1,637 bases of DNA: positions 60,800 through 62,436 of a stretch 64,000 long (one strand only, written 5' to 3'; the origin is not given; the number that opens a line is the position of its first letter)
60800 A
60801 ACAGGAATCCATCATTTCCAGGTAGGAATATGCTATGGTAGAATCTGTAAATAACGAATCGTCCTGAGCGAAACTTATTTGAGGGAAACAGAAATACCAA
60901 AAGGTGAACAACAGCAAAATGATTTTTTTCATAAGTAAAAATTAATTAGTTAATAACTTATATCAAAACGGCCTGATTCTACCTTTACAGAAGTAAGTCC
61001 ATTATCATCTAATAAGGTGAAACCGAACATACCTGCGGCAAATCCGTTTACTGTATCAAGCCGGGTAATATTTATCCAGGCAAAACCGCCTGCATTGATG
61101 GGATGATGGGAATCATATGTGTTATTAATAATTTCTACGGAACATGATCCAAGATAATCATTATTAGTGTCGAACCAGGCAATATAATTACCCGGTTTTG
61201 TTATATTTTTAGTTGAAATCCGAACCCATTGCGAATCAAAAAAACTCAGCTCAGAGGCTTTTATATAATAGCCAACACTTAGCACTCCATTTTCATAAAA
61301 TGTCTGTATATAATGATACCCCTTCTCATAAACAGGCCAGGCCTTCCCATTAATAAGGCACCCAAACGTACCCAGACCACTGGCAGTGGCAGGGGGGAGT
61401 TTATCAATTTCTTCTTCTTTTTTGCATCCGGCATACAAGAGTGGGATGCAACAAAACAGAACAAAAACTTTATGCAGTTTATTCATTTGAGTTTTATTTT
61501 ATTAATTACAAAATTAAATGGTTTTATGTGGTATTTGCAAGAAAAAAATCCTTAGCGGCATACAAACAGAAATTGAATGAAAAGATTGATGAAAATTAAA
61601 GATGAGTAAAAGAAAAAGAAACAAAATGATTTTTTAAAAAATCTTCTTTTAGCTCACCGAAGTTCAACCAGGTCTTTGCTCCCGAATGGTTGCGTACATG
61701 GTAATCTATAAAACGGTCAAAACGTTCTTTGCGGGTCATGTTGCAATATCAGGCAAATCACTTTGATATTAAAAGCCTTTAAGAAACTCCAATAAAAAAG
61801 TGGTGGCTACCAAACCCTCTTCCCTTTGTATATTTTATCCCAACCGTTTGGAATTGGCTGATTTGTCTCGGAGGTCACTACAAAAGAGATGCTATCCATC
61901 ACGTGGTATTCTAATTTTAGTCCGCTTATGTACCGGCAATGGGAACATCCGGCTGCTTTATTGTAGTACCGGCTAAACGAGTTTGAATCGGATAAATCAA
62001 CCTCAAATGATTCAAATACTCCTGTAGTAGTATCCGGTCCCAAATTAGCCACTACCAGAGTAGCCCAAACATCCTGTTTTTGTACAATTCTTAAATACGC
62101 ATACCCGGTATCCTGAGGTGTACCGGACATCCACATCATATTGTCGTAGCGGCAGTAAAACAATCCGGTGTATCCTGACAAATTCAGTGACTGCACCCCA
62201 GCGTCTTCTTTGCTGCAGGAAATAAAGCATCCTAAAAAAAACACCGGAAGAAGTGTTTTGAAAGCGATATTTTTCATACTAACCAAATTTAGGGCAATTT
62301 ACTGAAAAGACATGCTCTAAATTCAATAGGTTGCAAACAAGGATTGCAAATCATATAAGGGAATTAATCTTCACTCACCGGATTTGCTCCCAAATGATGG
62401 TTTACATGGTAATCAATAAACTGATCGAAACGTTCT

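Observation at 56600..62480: The nth promoter, start codon and first ~17 codons occur three times in direct orientation, each time ahead of a different downstream gene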

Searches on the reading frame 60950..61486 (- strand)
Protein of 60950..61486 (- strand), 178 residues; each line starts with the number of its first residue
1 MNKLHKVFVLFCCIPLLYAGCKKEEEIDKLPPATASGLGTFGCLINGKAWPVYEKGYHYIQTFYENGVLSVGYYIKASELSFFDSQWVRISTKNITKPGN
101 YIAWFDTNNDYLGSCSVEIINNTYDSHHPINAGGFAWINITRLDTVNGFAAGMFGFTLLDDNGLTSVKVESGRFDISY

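Call 7: search_protein_families(library=pfam, proteins=[window:60950-61486:-], max_evalue=0.01)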
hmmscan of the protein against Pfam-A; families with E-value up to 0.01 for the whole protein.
window:60950-61486:- (178 aa): 0 families

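Call 8: search_protein_families(library=ncbifam, proteins=[window:60950-61486:-], max_evalue=0.01)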
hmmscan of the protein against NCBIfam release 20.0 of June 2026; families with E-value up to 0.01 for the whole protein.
window:60950-61486:- (178 aa): 1 family
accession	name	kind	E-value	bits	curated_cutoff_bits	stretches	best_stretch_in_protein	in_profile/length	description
NF052634.1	Riean_0653_fam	subfamily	1.2e-29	104.5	57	1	8-178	4-176/176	Riean_0653 family protein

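Call 18: find_encoding_contigs(protein=window:60950-61486:-, flank=10000, max_places=10)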
Protein window:60950-61486:- (178 aa): 1 contig read that carries it; 1 place shown.
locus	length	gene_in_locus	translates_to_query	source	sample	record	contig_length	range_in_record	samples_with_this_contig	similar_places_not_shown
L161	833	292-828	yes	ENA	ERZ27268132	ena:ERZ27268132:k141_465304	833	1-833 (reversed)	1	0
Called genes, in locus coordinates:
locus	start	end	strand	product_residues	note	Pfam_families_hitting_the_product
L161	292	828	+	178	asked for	-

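Call 19: find_homologous_proteins(query=window:60950-61486:-)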
Query window:60950-61486:- (178 aa): 36 proteins with E <= 0.001 among 62 candidates.
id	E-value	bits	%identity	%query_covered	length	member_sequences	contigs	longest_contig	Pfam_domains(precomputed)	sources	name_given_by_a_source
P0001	1.6e-112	391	94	100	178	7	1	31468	-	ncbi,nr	ncbi:MAG: hypothetical protein K1X81_12050 [Bacteroidia bacterium]|nr:hypothetical protein [Bacteroi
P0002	3.3e-76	273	72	100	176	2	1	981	-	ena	-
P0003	1.2e-71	258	67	99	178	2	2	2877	-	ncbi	-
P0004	9.4e-67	242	63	99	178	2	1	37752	-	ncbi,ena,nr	ncbi:MAG: hypothetical protein K1X81_11085 [Bacteroidia bacterium]|nr:hypothetical protein [Bacteroi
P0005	2.6e-63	231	63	100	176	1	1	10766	-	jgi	-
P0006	1.3e-58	216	56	100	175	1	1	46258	-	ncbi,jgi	jgi:hypothetical protein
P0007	3.6e-58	214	56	99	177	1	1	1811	-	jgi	jgi:hypothetical protein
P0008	1.2e-52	196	58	88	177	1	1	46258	-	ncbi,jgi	jgi:hypothetical protein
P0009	2.6e-47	179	49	100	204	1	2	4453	PF19765.5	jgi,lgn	jgi:hypothetical protein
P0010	6.3e-46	174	50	100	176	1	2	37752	-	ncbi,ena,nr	ncbi:MAG: hypothetical protein K1X81_11105 [Bacteroidia bacterium]|nr:hypothetical protein [Bacteroi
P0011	2.5e-44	169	50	100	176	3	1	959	-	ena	-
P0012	8.7e-43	164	49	89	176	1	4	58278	PF19765.5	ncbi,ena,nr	ncbi:MAG: hypothetical protein K1X81_07810 [Bacteroidia bacterium]|nr:hypothetical protein [Bacteroi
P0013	2.9e-42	162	50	89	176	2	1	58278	-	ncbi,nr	ncbi:MAG: hypothetical protein K1X81_07785 [Bacteroidia bacterium]|nr:hypothetical protein [Bacteroi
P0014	4.3e-38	149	45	97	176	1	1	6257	-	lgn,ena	-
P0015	5.1e-38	149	48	89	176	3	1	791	-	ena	-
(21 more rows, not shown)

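Call 20: find_encoding_contigs(protein=P0001, flank=10000, max_places=4)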
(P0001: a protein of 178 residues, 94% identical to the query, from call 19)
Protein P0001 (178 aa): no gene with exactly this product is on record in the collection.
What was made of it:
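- Tried and rejected: (9) P0001, the 94% homologue of the 178-aa protein, could not be placed on a contig (call 20).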

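Call 21: find_encoding_contigs(protein=P0004, flank=10000, max_places=4)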
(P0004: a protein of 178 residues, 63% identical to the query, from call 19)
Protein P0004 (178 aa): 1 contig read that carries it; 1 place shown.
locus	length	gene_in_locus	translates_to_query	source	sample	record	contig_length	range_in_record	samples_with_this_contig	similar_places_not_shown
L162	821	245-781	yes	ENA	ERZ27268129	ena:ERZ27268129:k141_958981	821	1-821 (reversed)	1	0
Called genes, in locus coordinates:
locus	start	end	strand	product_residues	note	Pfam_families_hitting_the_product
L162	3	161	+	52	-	?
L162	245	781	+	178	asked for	-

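Call 51: find_encoding_contigs(protein=P0005, flank=10000, max_places=3)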
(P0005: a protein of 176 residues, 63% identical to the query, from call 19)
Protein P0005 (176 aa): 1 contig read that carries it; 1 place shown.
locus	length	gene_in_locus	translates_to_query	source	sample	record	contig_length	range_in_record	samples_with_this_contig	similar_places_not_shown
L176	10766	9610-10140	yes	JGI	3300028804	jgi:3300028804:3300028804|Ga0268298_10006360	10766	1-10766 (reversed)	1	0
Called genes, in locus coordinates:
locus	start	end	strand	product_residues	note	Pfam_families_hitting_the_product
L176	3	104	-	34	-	?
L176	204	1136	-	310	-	PF01370:Epimerase, PF04321:RmlD_sub_bind (weak), PF16363:GDP_Man_Dehyd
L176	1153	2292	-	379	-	PF01370:Epimerase, PF04321:RmlD_sub_bind (weak), PF16363:GDP_Man_Dehyd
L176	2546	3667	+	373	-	PF23019:DUF7033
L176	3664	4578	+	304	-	-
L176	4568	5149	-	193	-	PF02525:Flavodoxin_2, PF03358:FMN_red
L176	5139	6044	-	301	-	PF03308:MeaB, PF07693:KAP_NTPase (faint), PF00005:ABC_tran (faint), PF02492:cobW (weak)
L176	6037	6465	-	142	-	PF02502:LacAB_rpiB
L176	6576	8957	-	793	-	PF13620:CarboxypepD_reg, PF13715:CarbopepD_reg_2, PF07715:Plug, PF00593:TonB_dep_Rec_b-barrel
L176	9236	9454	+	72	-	PF12843:QSregVF_b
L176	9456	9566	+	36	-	-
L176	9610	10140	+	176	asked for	-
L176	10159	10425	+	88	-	-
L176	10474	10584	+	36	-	-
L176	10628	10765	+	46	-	?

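Call 52: find_encoding_contigs(protein=P0006, flank=10000, max_places=3)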
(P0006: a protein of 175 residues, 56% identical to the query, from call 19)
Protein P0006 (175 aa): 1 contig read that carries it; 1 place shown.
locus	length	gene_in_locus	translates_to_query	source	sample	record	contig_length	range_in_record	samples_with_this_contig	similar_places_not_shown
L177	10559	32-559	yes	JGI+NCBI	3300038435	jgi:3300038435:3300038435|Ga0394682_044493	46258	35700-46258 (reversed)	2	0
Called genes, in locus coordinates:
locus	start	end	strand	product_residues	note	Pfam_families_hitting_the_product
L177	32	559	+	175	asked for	-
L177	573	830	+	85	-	-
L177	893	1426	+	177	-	-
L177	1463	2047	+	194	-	-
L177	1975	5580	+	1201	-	PF18962:Por_Secre_tail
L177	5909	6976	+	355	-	-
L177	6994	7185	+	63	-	-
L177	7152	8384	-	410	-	PF00364:Biotin_lipoyl, PF02817:E3_binding, PF00198:2-oxoacid_dh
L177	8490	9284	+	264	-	PF00303:Thymidylat_synt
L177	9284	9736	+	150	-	PF05635:23S_rRNA_IVP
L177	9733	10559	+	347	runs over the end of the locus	PF01212:Beta_elim_lyase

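Call 64: find_encoding_contigs(protein=P0003, flank=10000, max_places=4)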
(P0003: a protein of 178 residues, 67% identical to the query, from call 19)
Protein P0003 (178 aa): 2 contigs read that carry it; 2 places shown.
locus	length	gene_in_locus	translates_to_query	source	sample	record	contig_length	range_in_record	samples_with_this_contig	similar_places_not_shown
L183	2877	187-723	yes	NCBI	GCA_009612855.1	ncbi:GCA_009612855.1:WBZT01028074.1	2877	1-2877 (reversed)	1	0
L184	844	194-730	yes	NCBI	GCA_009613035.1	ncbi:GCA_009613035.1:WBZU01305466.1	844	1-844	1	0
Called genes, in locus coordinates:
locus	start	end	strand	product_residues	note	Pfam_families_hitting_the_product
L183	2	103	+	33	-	?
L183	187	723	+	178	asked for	-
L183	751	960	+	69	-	-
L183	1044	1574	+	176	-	-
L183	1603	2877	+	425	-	?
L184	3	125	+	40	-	?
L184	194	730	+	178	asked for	-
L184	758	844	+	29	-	?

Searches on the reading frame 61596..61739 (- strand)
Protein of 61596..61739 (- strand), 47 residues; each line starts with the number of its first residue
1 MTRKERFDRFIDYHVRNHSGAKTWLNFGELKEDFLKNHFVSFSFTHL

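Call 7: search_protein_families(library=pfam, proteins=[window:61596-61739:-], max_evalue=0.01)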
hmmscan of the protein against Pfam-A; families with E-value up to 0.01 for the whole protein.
window:61596-61739:- (47 aa): 0 families

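Call 26: find_homologous_proteins(query=window:61599-61739:-, max_evalue=10)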
Query seq(47 aa) (47 aa): 2 proteins with E <= 10 among 2 candidates.
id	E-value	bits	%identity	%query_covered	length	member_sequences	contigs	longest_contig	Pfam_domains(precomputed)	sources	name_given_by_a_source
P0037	8.4e-25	102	98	100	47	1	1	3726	-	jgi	-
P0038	6.5e-1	28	100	34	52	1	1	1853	-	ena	-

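Call 28: find_encoding_contigs(protein=P0037, flank=10000, max_places=6)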
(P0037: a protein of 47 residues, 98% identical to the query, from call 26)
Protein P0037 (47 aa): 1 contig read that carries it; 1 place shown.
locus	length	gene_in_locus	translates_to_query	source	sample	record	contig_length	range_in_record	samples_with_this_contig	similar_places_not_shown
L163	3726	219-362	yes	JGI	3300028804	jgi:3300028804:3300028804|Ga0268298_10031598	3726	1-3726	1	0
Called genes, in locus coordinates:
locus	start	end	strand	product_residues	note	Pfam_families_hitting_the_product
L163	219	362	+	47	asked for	-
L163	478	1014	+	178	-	-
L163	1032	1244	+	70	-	-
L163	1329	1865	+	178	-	-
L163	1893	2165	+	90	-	-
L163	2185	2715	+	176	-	-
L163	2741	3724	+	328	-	?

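Call 29: find_encoding_contigs(protein=P0038, flank=10000, max_places=6)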
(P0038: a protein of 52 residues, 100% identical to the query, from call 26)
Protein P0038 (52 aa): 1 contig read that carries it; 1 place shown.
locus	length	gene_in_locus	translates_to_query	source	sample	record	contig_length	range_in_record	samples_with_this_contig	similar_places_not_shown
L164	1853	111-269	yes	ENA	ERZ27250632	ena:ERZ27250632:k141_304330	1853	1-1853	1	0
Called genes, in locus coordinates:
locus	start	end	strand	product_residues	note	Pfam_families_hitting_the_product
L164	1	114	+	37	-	?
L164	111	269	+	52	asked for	-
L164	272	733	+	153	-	-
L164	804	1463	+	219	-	PF00730:HhH-GPD, PF00633:HHH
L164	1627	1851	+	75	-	?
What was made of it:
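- Tried and rejected: (6) Other stub ORFs in the protein database: the B ORF query found only P0037 (the same stub in L163) and P0038 (the C stub of L164) (calls 26, 28, 29).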

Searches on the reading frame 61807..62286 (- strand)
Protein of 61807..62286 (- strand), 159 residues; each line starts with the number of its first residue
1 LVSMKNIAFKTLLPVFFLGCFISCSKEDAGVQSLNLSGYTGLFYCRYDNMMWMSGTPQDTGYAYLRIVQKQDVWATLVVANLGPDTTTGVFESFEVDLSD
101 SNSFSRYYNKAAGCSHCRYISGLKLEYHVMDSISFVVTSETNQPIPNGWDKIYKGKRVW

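Call 7: search_protein_families(library=pfam, proteins=[window:61807-62286:-], max_evalue=0.01)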
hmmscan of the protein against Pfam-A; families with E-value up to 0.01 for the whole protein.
window:61807-62286:- (159 aa): 0 families

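Call 8: search_protein_families(library=ncbifam, proteins=[window:61807-62286:-], max_evalue=0.01)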
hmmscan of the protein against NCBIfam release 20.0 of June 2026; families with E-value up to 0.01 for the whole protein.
window:61807-62286:- (159 aa): 0 families

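Call 38: find_homologous_proteins(query=window:61807-62277:-)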
Query window:61807-62277:- (156 aa): 2 proteins with E <= 0.001 among 9 candidates.
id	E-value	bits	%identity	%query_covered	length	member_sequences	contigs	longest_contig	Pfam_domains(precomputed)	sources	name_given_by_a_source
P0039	5.3e-104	363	100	100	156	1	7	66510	-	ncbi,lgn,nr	ncbi:MAG: hypothetical protein K1X81_07125 [Bacteroidia bacterium]|nr:hypothetical protein [Bacteroi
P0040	8.2e-74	265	71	100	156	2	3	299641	-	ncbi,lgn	-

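Call 39: find_encoding_contigs(protein=P0039, flank=10000, max_places=10)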
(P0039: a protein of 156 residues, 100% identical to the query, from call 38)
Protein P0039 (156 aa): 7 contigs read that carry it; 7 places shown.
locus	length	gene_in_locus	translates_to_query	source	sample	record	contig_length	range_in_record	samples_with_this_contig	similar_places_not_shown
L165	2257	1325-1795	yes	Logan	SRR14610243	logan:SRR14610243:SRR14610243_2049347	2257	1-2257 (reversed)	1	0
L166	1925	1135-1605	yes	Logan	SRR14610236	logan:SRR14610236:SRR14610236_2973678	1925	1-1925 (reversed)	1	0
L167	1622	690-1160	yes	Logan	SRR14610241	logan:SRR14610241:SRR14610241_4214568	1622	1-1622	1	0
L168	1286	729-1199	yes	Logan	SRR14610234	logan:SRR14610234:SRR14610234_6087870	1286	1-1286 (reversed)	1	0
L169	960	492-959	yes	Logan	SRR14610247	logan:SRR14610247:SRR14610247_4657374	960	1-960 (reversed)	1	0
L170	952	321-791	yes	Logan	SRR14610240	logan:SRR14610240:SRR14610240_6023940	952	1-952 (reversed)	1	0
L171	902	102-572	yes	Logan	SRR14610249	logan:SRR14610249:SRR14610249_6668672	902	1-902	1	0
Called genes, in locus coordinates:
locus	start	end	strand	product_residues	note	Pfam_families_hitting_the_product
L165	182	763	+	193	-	PF04542:Sigma70_r2, PF08281:Sigma70_r4_2, PF04545:Sigma70_r4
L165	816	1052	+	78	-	-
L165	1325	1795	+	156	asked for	-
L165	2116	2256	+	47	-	?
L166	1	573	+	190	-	?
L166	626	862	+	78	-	-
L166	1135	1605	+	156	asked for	-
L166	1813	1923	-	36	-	?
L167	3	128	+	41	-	?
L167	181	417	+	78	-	-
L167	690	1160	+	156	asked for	-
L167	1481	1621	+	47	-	?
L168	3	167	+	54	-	?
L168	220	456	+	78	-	-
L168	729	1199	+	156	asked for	-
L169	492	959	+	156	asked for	?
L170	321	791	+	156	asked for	-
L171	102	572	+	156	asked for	-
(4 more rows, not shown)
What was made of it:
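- The window comes from a metagenome-assembled genome (P0039 = K1X81_07125, call 38), and short-read contigs tend to break near the 178-like paralogues (call 39).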

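Call 40: find_encoding_contigs(protein=P0040, flank=10000, max_places=10)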
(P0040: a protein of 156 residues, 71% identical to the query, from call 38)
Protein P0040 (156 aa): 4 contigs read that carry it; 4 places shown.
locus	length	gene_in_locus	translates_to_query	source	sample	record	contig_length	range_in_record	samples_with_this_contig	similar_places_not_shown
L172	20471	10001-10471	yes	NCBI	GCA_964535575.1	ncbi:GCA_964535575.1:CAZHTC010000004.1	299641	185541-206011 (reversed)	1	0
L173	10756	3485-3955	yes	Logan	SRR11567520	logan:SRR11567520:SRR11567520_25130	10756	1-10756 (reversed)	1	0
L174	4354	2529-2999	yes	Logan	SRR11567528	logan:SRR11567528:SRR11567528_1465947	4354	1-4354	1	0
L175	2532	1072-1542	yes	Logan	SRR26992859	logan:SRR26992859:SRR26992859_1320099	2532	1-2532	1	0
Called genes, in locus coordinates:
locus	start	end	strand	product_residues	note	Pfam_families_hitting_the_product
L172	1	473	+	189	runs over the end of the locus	-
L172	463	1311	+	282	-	PF03009:GDPD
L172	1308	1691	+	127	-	PF08327:AHSA1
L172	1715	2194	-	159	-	-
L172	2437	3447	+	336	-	PF00691:OmpA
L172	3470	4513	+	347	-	-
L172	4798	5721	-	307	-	-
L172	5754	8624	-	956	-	PF00005:ABC_tran (faint), PF02463:SMC_N (faint), PF03193:RsgA_GTPase (faint), PF13191:AAA_16 (faint), PF13476:AAA_23 (faint), PF13555:AAA_29 (faint), PF17760:UvrA_inter, PF17755:UvrA_DNA-bind, +5 more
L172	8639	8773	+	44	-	-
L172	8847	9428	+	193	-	PF04542:Sigma70_r2, PF08281:Sigma70_r4_2, PF04545:Sigma70_r4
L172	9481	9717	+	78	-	-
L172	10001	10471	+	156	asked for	-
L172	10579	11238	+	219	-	PF00730:HhH-GPD, PF00633:HHH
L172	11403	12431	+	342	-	PF00154:RecA_N, PF06745:ATPase (weak), PF08423:Rad51, PF21096:RecA_C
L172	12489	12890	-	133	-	PF06170:DUF983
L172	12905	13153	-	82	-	-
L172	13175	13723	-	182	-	PF04238:DUF420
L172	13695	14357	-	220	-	PF02630:SCO1-SenC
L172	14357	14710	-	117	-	PF03626:COX4_pro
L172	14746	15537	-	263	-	PF00510:COX3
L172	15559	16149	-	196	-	PF00510:COX3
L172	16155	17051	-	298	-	PF01040:UbiA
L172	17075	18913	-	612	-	PF00115:COX1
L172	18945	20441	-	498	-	PF13442:Cytochrome_CBB3, PF00034:Cytochrom_C, PF00116:COX2 (faint), PF02790:COX2_TM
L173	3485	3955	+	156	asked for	-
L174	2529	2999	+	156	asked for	-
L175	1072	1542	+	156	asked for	-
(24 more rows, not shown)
